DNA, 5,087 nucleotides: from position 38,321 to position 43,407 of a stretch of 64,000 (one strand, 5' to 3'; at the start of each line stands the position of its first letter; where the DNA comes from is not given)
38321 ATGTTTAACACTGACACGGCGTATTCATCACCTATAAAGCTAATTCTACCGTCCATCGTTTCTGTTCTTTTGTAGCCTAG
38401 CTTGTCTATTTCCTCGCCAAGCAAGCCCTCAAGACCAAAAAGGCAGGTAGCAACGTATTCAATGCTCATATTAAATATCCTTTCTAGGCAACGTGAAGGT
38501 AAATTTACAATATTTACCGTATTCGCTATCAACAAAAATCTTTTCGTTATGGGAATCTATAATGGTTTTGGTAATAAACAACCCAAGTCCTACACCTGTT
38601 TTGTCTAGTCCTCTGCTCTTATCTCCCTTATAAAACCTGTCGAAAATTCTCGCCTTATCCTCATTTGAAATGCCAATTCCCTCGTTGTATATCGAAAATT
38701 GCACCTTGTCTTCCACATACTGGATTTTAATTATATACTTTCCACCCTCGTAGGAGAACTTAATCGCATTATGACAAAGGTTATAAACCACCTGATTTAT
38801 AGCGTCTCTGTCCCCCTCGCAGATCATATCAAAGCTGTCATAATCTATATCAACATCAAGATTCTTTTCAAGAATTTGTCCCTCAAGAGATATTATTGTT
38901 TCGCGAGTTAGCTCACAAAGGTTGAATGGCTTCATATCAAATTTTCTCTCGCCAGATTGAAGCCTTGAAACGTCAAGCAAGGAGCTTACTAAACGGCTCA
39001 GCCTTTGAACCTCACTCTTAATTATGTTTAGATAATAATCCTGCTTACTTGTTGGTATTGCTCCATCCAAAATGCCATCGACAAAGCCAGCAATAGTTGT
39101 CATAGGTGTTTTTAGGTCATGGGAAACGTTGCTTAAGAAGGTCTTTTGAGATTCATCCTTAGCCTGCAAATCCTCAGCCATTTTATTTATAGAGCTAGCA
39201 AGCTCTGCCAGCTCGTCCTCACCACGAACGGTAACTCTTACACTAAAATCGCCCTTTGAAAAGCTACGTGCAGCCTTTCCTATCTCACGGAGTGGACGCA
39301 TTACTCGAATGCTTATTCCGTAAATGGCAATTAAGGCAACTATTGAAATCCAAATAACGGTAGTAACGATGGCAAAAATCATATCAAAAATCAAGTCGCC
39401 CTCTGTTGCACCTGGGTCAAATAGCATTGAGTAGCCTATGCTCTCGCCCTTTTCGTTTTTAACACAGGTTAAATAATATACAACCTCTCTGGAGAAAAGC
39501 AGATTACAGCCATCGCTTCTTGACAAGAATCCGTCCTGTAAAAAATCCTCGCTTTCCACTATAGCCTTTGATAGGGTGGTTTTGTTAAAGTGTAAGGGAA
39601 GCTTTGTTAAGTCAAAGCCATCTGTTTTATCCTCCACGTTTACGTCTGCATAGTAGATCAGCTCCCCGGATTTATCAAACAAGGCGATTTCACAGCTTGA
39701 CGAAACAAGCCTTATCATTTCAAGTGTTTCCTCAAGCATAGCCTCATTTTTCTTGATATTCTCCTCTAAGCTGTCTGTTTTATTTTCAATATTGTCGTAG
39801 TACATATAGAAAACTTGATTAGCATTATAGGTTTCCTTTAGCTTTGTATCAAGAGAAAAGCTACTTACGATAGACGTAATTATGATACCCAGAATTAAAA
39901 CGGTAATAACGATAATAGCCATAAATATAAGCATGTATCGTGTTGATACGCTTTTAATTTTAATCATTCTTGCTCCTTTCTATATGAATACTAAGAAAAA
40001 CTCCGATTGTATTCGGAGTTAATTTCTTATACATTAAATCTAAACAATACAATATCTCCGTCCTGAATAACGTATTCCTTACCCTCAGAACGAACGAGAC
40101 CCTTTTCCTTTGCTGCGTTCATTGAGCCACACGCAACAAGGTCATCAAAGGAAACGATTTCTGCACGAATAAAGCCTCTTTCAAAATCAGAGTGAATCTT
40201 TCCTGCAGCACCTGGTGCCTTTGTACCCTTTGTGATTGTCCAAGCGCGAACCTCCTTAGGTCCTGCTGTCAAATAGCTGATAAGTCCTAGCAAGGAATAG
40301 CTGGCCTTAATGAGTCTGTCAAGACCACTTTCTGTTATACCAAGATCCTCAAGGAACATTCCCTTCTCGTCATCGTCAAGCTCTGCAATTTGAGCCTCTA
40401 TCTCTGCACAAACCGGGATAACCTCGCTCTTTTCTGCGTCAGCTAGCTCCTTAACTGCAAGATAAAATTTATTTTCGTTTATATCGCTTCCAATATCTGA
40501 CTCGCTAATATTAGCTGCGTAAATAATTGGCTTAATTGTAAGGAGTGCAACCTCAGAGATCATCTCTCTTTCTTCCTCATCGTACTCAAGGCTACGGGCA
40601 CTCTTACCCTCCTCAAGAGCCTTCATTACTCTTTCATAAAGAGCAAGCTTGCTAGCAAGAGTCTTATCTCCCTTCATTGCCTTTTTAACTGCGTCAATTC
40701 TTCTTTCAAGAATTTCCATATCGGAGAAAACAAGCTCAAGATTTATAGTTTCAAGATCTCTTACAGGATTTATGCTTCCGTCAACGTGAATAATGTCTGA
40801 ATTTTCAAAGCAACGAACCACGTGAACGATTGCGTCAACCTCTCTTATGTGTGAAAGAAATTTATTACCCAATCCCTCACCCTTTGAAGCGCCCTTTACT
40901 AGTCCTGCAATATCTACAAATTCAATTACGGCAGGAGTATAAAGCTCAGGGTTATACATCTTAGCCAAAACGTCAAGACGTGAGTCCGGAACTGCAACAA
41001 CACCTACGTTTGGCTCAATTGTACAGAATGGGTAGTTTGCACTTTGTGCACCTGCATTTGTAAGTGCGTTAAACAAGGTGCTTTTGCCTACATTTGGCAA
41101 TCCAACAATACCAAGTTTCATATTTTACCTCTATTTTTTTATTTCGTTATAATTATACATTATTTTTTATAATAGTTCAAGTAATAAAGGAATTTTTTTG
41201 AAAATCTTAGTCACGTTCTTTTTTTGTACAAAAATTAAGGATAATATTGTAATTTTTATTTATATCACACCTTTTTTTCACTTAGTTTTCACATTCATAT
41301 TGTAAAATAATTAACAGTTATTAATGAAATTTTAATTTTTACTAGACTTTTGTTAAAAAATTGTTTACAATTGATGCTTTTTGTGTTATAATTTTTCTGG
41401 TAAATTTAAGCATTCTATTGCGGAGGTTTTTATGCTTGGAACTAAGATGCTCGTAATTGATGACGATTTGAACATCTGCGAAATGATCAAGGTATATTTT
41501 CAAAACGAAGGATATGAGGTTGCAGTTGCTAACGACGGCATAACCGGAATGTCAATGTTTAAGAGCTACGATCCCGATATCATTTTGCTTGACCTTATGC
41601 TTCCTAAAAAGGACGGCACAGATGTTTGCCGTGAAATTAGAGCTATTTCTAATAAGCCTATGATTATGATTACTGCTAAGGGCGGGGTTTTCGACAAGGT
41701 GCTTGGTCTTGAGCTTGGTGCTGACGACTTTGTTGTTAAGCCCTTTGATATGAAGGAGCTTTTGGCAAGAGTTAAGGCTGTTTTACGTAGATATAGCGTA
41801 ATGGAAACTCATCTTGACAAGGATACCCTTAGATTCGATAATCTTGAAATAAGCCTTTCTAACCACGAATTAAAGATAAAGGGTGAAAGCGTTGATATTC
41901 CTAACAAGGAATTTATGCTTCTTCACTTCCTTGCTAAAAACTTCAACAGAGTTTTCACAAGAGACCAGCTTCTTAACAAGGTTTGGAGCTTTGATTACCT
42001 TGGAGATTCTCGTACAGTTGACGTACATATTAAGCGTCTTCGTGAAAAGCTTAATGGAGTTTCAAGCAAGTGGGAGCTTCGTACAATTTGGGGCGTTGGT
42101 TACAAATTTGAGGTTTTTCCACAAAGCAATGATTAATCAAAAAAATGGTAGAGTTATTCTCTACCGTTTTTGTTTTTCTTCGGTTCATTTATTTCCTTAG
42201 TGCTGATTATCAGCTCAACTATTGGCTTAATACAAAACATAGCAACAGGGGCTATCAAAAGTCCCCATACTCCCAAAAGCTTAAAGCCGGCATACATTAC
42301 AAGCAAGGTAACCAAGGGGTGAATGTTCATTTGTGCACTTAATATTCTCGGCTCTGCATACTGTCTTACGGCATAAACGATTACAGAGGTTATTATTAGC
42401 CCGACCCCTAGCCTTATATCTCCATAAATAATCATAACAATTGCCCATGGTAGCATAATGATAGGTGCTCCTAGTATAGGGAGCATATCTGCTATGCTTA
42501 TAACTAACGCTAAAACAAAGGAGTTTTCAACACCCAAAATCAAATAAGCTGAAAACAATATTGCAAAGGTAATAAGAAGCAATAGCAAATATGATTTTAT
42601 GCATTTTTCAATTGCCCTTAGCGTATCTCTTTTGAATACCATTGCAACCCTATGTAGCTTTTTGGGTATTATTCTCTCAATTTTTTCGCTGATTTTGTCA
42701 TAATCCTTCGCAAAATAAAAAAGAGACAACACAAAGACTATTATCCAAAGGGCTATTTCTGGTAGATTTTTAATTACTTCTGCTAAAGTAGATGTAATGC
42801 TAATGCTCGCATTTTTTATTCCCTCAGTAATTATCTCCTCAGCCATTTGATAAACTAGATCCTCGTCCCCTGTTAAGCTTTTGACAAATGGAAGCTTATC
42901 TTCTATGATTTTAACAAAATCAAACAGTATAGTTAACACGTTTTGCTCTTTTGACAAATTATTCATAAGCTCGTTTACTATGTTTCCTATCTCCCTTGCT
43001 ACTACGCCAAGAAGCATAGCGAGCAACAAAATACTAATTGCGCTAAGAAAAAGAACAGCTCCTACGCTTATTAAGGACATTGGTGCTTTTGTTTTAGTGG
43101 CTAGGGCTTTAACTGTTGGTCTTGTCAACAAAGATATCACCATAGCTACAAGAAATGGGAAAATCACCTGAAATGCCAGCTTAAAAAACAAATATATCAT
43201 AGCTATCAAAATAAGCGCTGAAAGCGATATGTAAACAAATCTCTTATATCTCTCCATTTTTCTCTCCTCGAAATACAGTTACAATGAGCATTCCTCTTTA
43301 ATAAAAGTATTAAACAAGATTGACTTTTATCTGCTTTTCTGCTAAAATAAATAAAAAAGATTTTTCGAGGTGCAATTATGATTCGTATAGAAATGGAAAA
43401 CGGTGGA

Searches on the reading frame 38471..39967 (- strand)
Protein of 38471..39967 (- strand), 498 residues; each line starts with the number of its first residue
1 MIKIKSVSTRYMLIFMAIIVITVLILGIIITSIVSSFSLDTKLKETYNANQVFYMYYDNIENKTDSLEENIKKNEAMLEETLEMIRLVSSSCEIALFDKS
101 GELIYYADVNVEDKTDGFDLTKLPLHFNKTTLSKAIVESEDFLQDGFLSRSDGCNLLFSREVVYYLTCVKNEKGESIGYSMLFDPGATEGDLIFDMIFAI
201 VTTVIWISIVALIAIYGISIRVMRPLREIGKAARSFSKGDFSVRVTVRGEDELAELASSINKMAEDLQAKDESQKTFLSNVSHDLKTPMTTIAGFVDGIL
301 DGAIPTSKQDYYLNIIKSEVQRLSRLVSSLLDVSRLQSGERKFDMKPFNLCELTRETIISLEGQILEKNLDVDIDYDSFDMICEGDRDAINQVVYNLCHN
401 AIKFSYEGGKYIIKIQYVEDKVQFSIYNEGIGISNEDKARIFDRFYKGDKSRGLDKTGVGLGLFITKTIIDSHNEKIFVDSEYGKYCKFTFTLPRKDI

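Call 55: search_protein_families(library=pfam, proteins=[window:38471-39967:-], max_evalue=0.00001)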
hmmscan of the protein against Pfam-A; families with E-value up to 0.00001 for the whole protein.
window:38471-39967:- (498 aa): 3 families
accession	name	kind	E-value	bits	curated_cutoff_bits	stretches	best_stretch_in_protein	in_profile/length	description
PF02518.31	HATPase_c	-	3.6e-24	85.8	26.4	1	385-496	1-110/111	Histidine kinase-, DNA gyrase B-, and HSP90-like ATPase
PF00512.31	HisKA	-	2.4e-18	66.4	26.9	1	274-339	2-66/66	His Kinase A (phospho-acceptor) domain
PF00672.30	HAMP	-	5.7e-15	55.8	25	1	220-269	4-53/53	HAMP domain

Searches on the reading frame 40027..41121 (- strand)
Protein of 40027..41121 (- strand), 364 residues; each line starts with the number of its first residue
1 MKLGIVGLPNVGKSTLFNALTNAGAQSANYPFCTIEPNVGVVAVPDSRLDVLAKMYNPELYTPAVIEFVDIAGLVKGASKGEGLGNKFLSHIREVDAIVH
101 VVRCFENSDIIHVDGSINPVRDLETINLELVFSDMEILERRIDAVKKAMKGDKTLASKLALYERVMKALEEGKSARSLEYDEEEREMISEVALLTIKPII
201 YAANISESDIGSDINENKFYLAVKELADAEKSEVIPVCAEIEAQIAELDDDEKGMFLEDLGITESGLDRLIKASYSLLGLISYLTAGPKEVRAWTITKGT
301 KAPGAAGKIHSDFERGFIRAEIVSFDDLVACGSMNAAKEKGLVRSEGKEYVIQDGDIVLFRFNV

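Call 54: search_protein_families(library=pfam, proteins=[window:40027-41121:-], max_evalue=0.00001)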
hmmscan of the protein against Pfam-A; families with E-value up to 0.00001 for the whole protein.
window:40027-41121:- (364 aa): 3 families
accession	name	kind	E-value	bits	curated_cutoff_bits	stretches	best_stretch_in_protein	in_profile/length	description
PF06071.19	YchF-GTPase_C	-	2e-39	134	27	1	280-363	1-84/84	Protein of unknown function (DUF933)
PF01926.29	MMR_HSR1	-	9.5e-24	84.1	21.9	1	3-116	2-95/113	50S ribosome-binding GTPase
PF02421.24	FeoB_N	-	8.6e-10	38.8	27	1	3-51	3-51/156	Ferrous iron transport protein B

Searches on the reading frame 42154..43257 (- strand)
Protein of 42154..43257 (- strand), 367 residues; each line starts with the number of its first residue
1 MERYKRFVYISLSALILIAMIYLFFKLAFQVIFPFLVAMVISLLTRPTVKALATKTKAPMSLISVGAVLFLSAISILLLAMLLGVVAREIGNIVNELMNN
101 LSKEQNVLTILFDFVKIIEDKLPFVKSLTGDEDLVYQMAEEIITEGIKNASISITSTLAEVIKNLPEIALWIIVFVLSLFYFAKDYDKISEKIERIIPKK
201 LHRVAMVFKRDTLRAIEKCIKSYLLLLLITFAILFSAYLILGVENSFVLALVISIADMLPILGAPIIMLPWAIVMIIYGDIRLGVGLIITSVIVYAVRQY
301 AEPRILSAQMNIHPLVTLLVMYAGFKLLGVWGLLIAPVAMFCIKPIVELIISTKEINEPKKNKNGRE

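Call 55: search_protein_families(library=pfam, proteins=[window:42154-43257:-], max_evalue=0.00001)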
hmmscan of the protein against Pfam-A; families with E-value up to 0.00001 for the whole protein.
window:42154-43257:- (367 aa): 1 family
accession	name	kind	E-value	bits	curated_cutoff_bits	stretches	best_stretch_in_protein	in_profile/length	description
PF01594.21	AI-2E_transport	-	1.2e-45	156.6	34.3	1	13-349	3-325/327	AI-2E family transporter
